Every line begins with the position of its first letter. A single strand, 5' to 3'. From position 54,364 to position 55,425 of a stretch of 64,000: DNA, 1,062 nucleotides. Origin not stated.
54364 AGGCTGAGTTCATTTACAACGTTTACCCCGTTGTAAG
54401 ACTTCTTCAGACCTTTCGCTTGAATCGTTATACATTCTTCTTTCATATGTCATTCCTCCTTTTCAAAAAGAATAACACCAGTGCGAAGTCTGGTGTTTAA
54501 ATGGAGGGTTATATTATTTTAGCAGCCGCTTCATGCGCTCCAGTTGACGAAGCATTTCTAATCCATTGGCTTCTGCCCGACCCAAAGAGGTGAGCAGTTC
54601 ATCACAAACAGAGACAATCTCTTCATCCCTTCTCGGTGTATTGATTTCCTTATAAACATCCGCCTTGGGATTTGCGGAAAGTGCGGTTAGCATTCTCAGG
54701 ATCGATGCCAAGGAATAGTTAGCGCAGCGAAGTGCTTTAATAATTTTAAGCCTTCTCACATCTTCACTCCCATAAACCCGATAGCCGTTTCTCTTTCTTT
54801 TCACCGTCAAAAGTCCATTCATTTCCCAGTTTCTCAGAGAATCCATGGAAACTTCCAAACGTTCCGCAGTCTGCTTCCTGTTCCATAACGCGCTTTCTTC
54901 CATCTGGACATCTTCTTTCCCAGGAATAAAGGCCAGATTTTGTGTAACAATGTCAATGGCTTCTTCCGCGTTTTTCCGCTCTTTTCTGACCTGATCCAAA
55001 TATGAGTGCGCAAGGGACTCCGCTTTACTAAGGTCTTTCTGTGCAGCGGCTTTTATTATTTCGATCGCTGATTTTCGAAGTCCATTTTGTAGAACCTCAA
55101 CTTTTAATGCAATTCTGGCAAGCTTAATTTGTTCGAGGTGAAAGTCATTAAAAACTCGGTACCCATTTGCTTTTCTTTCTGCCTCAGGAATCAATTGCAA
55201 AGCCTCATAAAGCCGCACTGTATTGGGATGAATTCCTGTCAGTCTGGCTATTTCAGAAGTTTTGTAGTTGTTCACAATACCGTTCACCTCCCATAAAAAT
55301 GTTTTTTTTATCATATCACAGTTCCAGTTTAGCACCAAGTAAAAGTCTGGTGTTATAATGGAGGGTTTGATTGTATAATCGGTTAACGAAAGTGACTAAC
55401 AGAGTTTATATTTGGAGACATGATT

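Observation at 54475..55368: Single-chain MerR regulator with two MerR HTH domains and matching dyad operators on its own promoter and on an adjacent ABC-2 exporter operon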

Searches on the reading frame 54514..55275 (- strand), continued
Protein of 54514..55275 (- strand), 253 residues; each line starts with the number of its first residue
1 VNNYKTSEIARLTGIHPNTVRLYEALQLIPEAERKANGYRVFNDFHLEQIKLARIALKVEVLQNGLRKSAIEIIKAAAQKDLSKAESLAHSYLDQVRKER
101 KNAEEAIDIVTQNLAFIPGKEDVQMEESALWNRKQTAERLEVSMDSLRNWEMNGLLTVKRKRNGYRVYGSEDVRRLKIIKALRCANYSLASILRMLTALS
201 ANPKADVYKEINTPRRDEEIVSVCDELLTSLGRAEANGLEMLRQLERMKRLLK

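Call 59: search_protein_representatives(protein=window:54514-55275:-)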
Query: 253 residues. Proteins with E-value up to 0.001 (for the whole library): 1420; up to 1e-10: 511; up to 1e-30: 138. The best 150 are listed.
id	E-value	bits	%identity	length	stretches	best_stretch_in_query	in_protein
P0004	2.8e-100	350.6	71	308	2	121-250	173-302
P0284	1.5e-89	315.5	64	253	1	1-250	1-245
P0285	6.3e-78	277.5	56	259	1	2-250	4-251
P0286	4.1e-75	268.3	56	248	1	1-250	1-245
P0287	1.7e-70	253.3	59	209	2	127-251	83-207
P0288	9.9e-64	231.1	49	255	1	3-251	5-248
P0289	8.0e-62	224.9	50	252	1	2-249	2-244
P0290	1.7e-61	223.8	51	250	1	1-249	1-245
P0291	4.5e-61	222.4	47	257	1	1-249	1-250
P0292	5.8e-61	222.1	50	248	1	4-244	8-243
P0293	1.0e-60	221.3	59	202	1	48-250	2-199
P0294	9.1e-59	214.9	45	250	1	3-241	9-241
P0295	9.4e-59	214.8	50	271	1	3-248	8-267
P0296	3.7e-58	212.9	47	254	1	4-249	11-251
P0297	1.3e-56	207.8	42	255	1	10-252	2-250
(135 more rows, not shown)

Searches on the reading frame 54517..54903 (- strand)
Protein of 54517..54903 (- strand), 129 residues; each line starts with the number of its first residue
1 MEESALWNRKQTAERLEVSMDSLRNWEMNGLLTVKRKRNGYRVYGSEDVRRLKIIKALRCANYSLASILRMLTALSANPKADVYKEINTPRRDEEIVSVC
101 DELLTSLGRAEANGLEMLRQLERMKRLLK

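Call 45: search_solved_structures(query=window:54517-54903:-, max_evalue=1, show_alignments=5)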
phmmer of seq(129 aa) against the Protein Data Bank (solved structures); distinct sequences matched with E-value up to 1: 25.
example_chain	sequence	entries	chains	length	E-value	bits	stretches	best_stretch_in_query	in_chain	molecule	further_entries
3gp4_A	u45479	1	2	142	3.2e-05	27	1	8-74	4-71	Transcriptional regulator, MerR family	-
4ua1_A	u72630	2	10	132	0.00061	22.9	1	12-76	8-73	Regulatory protein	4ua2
3qao_A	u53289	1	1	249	0.0012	22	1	9-73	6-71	MerR-like transcriptional regulator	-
4wls_A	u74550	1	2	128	0.0036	20.4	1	18-105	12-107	HTH-type transcriptional regulator CueR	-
6ldi_G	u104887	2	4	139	0.0047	20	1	17-105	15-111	HTH-type transcriptional regulator CueR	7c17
1q05_A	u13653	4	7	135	0.0054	19.8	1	18-105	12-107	Transcriptional regulator cueR | HTH-type transcriptional regulator CueR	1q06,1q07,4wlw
6xh7_G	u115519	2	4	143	0.0064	19.6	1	18-105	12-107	HTH-type transcriptional regulator CueR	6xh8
5xbt_A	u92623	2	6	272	0.0074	19.4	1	11-72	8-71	Probable transcriptional regulator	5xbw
5xql_A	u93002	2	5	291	0.008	19.3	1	11-72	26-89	Multidrug-efflux transporter 1 regulator | C-di-GMP-binding multidrug transporter transcriptional regulator BrlR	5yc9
5crl_A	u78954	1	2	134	0.013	18.6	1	16-73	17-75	Mercuric resistance operon regulatory protein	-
1jbg_A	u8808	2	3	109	0.013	18.6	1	9-106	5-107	transcription activator of multidrug-efflux transporter genes mta | transcription activator MtaN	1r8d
3whp_A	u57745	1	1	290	0.021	17.9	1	16-59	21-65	Probable transcriptional regulator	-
5c8d_A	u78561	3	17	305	0.024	17.7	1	16-58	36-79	Light-dependent transcriptional regulator CarH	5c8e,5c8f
4r4e_B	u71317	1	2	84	0.036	17.2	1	16-79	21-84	HTH-type transcriptional regulator GlnR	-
5e01_A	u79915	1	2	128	0.052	16.7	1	9-72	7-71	Uncharacterized HTH-type transcriptional regulator HI_0186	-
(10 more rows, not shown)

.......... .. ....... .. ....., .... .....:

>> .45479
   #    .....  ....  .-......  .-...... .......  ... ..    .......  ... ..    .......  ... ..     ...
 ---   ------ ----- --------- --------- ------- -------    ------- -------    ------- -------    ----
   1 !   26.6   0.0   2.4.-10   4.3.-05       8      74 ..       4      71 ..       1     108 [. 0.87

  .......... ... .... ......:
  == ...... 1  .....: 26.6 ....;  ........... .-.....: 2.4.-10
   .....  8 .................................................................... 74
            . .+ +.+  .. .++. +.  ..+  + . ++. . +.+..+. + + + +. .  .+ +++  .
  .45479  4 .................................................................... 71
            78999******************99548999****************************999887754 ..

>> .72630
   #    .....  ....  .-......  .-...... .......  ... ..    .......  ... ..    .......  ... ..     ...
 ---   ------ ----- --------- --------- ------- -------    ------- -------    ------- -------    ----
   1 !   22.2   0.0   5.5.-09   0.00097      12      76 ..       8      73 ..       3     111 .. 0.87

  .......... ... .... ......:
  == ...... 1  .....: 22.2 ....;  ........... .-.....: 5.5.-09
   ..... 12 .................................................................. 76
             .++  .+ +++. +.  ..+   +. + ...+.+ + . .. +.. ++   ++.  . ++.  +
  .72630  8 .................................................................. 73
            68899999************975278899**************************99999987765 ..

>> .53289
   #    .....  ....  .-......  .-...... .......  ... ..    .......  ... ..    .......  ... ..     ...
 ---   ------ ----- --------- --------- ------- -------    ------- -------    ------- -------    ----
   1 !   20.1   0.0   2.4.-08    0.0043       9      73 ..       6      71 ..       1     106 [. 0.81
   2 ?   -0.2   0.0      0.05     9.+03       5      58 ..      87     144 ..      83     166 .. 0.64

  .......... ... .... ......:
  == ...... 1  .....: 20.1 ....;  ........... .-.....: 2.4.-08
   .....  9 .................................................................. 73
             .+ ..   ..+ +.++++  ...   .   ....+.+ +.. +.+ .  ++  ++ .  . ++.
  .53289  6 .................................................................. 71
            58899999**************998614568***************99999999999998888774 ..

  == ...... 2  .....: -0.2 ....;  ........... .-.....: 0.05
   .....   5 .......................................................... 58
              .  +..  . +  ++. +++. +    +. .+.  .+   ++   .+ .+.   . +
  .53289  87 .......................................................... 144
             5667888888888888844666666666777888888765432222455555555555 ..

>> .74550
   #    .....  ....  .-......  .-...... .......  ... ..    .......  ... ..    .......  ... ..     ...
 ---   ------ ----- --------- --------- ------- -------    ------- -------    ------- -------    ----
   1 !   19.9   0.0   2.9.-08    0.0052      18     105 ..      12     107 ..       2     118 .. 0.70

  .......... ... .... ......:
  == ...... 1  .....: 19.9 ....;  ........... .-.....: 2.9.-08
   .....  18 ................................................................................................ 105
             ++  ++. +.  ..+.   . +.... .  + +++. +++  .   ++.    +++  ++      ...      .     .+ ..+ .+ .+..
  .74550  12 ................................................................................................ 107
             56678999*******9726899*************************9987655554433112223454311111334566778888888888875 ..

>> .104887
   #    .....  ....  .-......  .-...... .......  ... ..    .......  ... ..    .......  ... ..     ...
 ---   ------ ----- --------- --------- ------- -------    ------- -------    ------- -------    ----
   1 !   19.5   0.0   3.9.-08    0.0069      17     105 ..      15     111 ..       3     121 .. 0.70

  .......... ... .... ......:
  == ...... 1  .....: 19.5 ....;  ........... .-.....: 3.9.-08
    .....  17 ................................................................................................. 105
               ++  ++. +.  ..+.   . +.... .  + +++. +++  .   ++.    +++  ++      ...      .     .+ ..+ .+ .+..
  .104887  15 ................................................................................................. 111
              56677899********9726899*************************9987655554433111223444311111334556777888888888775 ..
